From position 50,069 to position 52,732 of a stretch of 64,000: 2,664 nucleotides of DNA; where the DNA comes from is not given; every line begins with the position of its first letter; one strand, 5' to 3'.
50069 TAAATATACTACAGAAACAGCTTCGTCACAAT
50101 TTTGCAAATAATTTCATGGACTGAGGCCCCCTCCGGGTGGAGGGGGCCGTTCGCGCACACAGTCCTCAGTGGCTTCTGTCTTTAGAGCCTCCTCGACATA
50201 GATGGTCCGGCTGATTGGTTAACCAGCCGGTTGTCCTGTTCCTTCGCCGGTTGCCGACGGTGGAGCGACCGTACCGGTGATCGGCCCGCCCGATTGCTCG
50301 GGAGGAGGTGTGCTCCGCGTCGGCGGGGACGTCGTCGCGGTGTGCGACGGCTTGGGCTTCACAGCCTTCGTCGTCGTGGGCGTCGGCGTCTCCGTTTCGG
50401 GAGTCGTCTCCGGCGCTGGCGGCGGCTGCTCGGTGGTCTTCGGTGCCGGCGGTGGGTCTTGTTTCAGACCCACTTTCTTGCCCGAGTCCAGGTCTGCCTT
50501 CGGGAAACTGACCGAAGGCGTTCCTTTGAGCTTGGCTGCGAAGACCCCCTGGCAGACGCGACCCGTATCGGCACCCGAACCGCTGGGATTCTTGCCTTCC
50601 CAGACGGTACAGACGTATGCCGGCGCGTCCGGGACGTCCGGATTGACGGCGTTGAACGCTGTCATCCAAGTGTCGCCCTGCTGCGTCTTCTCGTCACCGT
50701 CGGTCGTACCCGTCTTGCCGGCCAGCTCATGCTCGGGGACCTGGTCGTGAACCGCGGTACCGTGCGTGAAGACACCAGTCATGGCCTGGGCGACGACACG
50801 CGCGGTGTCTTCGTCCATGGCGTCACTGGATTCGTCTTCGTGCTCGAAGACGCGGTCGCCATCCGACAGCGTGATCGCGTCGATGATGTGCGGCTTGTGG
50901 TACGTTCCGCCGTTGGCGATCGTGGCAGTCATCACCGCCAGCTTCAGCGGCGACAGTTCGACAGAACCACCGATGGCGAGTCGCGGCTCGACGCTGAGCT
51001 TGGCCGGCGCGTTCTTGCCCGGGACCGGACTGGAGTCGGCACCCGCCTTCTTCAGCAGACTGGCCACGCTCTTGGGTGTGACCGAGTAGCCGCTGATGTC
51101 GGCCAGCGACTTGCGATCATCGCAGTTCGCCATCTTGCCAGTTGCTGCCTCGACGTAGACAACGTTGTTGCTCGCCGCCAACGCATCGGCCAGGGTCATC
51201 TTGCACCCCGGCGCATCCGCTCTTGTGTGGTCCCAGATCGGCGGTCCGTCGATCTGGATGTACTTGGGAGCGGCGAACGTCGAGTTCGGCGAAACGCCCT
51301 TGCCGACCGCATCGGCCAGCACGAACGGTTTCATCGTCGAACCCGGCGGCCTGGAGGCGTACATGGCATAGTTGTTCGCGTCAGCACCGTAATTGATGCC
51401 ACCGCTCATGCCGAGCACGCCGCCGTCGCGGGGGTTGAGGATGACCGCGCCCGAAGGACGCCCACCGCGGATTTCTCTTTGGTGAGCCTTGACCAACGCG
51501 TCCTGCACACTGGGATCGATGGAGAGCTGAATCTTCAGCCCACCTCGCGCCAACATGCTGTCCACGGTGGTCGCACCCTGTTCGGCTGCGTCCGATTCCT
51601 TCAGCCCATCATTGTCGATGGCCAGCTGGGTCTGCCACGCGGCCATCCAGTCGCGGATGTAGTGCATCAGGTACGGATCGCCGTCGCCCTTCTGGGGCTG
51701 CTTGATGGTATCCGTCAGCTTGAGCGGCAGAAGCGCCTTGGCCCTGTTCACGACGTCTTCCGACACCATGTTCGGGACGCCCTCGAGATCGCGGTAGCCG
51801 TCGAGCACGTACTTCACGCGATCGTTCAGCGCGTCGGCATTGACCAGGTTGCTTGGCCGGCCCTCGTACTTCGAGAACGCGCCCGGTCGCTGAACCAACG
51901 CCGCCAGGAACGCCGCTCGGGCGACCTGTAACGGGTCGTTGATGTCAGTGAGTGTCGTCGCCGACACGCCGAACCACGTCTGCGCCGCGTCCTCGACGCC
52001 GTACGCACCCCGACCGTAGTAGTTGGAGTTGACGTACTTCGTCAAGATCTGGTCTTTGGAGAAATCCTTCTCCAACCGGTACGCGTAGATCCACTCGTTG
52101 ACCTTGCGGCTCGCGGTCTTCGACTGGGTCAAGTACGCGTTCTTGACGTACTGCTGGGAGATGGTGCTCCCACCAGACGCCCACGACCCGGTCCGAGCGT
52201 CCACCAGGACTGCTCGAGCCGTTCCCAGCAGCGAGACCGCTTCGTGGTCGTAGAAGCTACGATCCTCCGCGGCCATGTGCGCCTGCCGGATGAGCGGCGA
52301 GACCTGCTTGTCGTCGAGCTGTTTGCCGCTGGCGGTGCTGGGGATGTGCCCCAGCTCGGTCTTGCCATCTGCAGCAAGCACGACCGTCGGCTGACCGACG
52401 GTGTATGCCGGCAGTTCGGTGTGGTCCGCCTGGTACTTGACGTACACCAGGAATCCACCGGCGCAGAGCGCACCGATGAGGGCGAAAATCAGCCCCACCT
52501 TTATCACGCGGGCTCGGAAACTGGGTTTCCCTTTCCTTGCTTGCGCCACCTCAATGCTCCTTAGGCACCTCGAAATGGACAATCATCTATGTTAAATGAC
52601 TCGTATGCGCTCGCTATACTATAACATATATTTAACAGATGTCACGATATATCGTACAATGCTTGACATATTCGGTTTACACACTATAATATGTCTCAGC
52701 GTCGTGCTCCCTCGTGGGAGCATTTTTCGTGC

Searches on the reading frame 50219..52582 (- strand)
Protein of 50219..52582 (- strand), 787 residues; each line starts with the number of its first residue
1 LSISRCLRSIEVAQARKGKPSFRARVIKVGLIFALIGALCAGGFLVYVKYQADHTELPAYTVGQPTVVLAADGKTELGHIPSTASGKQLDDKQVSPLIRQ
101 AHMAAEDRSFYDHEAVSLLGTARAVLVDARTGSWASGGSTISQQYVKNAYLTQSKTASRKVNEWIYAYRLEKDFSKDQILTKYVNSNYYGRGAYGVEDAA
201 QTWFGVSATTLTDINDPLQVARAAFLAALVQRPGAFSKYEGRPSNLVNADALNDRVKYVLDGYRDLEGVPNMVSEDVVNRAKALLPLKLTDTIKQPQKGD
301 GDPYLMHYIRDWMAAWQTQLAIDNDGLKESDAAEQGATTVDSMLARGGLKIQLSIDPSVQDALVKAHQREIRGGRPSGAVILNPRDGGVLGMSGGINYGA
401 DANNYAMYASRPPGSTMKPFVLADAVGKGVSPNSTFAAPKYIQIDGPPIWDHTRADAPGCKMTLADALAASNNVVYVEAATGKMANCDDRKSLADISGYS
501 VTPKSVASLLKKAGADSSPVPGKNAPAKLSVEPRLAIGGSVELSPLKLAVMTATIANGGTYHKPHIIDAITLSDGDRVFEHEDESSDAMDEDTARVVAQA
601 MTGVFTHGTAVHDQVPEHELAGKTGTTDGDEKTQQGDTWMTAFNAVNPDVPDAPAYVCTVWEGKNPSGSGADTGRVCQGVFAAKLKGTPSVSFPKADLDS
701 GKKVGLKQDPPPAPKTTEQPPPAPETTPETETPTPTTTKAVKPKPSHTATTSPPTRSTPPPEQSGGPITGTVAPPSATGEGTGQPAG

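Call 38: search_protein_families(library=pfam, proteins=[window:50219-52582:-], max_evalue=0.001)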
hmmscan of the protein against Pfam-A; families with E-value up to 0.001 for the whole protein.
window:50219-52582:- (787 aa): 2 families
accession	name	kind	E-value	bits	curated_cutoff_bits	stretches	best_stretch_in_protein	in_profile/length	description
PF00912.28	Transgly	-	3e-49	167.3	27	1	83-261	11-175/178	Transglycosylase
PF00905.27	Transpeptidase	-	1.7e-34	119.9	22.1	1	378-649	2-267/299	Penicillin binding protein transpeptidase domain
